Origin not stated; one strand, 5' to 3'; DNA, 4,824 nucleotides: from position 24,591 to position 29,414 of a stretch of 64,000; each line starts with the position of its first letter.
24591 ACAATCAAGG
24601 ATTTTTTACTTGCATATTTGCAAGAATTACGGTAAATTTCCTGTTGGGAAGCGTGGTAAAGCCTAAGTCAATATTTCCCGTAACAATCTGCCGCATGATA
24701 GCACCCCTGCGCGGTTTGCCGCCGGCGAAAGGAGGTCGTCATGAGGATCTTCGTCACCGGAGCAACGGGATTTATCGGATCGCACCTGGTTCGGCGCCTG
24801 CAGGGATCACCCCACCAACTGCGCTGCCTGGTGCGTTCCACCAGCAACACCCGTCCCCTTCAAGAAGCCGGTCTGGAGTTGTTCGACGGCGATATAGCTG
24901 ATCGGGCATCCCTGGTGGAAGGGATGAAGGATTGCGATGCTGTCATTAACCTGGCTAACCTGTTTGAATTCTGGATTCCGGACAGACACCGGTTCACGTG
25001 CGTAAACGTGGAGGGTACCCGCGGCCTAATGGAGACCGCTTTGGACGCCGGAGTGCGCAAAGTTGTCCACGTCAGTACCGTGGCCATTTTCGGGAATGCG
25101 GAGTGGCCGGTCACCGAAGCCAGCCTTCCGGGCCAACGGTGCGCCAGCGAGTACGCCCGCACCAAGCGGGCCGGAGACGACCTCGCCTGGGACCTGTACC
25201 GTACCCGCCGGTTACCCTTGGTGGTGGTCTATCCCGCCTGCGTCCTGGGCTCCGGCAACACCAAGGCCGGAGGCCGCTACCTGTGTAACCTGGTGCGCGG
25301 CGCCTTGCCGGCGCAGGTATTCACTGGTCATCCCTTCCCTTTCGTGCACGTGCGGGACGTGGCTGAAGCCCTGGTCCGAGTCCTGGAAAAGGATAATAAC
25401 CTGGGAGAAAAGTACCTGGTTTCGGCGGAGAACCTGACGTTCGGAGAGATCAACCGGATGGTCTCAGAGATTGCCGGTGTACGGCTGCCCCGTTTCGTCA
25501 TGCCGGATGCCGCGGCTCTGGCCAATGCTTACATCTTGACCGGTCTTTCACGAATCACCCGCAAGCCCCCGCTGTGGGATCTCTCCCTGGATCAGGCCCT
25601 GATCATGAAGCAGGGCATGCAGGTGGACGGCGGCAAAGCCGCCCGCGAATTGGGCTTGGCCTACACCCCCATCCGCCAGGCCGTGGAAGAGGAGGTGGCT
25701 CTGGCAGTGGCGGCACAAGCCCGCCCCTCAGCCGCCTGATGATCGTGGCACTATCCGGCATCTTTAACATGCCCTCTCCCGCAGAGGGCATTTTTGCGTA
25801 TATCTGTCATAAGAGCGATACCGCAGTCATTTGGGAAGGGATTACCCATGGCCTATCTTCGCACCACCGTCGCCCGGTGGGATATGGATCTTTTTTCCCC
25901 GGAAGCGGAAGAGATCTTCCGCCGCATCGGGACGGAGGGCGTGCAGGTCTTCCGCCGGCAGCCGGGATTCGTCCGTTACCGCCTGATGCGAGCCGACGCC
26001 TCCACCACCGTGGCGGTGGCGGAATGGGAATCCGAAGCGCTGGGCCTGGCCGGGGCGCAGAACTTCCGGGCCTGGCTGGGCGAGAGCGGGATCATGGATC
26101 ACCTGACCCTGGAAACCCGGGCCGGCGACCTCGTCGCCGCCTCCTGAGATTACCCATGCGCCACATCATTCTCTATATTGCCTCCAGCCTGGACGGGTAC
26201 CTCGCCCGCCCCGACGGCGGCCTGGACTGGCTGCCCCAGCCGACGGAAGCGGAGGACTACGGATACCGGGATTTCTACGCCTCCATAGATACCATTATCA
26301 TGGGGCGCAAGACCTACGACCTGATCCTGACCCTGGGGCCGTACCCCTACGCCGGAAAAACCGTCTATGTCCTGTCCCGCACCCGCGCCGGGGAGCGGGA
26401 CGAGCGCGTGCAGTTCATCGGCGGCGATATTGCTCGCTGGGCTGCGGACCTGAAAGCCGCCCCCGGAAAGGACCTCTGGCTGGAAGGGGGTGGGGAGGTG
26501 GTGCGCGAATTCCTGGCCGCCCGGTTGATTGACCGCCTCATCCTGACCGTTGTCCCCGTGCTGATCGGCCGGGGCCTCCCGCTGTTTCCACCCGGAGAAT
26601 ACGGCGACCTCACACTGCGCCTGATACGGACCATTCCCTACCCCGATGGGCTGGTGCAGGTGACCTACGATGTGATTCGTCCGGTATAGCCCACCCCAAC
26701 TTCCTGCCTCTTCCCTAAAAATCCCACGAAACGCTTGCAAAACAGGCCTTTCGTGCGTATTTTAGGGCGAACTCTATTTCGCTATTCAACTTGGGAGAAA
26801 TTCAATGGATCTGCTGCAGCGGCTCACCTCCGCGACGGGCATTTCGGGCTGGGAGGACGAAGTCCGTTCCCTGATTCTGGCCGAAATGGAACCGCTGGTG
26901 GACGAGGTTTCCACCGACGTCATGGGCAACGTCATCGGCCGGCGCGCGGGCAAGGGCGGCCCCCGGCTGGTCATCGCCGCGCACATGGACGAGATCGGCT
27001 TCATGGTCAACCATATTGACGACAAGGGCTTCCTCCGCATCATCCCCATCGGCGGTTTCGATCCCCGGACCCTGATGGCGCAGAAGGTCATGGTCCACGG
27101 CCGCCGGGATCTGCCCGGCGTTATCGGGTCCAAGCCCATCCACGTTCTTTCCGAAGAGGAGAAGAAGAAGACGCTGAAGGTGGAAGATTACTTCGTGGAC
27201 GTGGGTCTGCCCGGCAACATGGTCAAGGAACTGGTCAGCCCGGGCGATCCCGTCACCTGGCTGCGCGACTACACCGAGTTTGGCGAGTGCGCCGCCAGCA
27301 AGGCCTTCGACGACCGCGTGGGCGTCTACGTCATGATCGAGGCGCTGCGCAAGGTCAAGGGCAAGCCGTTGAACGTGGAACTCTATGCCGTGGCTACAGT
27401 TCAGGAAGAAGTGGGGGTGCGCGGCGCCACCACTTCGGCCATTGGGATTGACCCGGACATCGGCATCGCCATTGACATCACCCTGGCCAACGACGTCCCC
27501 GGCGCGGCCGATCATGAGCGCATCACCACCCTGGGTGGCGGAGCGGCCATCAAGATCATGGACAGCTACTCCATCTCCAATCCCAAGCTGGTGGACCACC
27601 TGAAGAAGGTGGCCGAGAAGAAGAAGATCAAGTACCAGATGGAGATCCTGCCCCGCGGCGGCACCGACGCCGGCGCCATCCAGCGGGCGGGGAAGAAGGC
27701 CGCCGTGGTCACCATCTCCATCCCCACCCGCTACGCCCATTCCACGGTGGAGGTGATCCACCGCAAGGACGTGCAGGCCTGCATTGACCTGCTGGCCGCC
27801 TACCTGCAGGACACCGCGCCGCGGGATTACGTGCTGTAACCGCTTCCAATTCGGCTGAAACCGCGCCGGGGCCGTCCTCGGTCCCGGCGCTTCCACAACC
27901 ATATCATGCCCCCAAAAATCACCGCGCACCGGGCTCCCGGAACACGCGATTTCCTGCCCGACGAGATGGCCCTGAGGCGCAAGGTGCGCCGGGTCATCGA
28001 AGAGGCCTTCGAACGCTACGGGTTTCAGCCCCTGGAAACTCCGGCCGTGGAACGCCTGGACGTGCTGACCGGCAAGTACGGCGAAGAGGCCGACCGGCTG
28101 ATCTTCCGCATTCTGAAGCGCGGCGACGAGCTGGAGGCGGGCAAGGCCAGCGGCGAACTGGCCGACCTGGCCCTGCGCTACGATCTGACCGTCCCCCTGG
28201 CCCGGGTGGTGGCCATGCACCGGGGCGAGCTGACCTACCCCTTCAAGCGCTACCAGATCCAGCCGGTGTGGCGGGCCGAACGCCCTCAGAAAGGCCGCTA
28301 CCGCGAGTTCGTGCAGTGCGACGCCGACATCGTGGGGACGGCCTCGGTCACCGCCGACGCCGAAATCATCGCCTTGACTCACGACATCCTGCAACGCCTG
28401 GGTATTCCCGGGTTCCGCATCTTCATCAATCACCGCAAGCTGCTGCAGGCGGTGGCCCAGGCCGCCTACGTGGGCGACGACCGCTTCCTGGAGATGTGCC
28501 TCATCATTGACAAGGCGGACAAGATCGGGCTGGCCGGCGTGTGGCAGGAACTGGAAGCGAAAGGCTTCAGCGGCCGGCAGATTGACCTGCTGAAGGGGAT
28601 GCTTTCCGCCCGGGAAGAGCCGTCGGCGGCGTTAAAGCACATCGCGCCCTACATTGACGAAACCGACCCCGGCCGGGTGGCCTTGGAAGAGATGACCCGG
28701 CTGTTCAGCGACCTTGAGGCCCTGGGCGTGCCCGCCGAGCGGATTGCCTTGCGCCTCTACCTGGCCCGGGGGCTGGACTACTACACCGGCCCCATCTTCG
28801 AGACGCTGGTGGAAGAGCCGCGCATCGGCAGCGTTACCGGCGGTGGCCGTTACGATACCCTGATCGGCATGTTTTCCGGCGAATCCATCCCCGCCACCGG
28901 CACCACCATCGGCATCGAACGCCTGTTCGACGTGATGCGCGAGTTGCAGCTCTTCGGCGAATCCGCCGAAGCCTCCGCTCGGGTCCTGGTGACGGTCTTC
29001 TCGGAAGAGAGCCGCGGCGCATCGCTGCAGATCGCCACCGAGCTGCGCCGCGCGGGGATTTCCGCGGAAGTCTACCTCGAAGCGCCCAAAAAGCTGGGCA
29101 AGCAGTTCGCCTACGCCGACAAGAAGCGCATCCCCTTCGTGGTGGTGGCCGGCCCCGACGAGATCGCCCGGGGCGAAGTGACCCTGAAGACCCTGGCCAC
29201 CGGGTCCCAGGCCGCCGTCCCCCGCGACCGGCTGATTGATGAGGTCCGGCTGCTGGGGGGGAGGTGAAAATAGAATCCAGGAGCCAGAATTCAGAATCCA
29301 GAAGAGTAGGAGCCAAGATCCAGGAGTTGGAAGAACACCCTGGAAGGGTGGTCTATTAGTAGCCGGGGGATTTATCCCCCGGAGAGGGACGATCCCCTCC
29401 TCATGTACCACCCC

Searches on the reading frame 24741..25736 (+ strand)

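Call 70: search_protein_families(library=pfam, proteins=[window:24741-25736:+], max_evalue=0.00001)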
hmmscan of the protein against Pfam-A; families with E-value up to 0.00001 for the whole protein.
window:24741-25736:+ (332 aa): 8 families
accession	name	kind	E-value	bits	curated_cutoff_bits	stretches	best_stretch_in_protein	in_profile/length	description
PF01370.27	Epimerase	-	9.7e-37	127.1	20.9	1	3-225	1-237/240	NAD dependent epimerase/dehydratase family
PF16363.11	GDP_Man_Dehyd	-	4.9e-18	66.1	27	1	4-162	1-177/332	GDP-mannose 4,6 dehydratase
PF13460.12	NAD_binding_10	-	7.1e-18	65.5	27.2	1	7-170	1-148/184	NAD(P)H-binding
PF07993.18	NAD_binding_4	-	6.1e-16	58.8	20.1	2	62-174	86-211/258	Male sterility protein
PF05368.20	NmrA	-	1.5e-15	58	27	1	2-113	4-107/298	NmrA-like family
PF01073.25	3Beta_HSD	-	1.8e-15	57.2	22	1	5-175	2-188/280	3-beta hydroxysteroid dehydrogenase/isomerase family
PF04321.23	RmlD_sub_bind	-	7.2e-10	38.8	27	1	1-220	1-202/287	RmlD substrate binding domain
PF02719.21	Polysacc_synt_2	-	7.5e-08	32.3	20.2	1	3-113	1-128/293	Polysaccharide biosynthesis protein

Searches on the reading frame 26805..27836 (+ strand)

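Call 70: search_protein_families(library=pfam, proteins=[window:26805-27836:+], max_evalue=0.00001)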
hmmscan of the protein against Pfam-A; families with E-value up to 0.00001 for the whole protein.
window:26805-27836:+ (344 aa): 2 families
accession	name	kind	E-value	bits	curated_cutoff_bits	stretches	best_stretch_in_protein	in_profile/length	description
PF05343.19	Peptidase_M42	-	1.9e-98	329.5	23.2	1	41-329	1-292/292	M42 glutamyl aminopeptidase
PF01546.33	Peptidase_M20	-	3.5e-10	40.6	24.6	1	167-335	33-205/206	Peptidase family M20/M25/M40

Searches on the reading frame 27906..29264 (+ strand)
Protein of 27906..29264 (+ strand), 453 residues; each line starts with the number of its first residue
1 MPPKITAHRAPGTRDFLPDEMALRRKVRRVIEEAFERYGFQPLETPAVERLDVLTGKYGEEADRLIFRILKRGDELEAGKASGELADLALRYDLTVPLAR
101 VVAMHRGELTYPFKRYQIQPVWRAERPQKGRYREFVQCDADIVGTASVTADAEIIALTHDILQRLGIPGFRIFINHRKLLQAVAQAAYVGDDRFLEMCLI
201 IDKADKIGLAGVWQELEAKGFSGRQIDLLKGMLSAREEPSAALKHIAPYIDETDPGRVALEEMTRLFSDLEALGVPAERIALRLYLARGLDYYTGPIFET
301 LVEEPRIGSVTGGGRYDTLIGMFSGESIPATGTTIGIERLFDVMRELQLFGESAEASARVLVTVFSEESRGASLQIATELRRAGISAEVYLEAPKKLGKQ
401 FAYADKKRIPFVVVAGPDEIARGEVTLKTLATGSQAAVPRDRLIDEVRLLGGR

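Call 70: search_protein_families(library=pfam, proteins=[window:27906-29264:+], max_evalue=0.00001)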
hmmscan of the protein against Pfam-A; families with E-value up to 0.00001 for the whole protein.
window:27906-29264:+ (453 aa): 4 families
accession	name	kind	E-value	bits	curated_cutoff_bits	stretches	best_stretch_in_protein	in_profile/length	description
PF13393.11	tRNA-synt_His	-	2.2e-44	152.4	25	1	12-340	1-308/308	Histidyl-tRNA synthetase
PF03129.25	HGTP_anticodon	-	2.2e-18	66.6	21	1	360-448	2-92/94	Anticodon binding domain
PF00587.30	tRNA-synt_2b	-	6.1e-09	36.6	29.3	1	106-173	31-102/179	tRNA synthetase class II core domain (G, H, P, S and T)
PF00152.25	tRNA-synt_2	-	3.3e-06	26.8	25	0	115-164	94-139/308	tRNA synthetases class II (D, K and N)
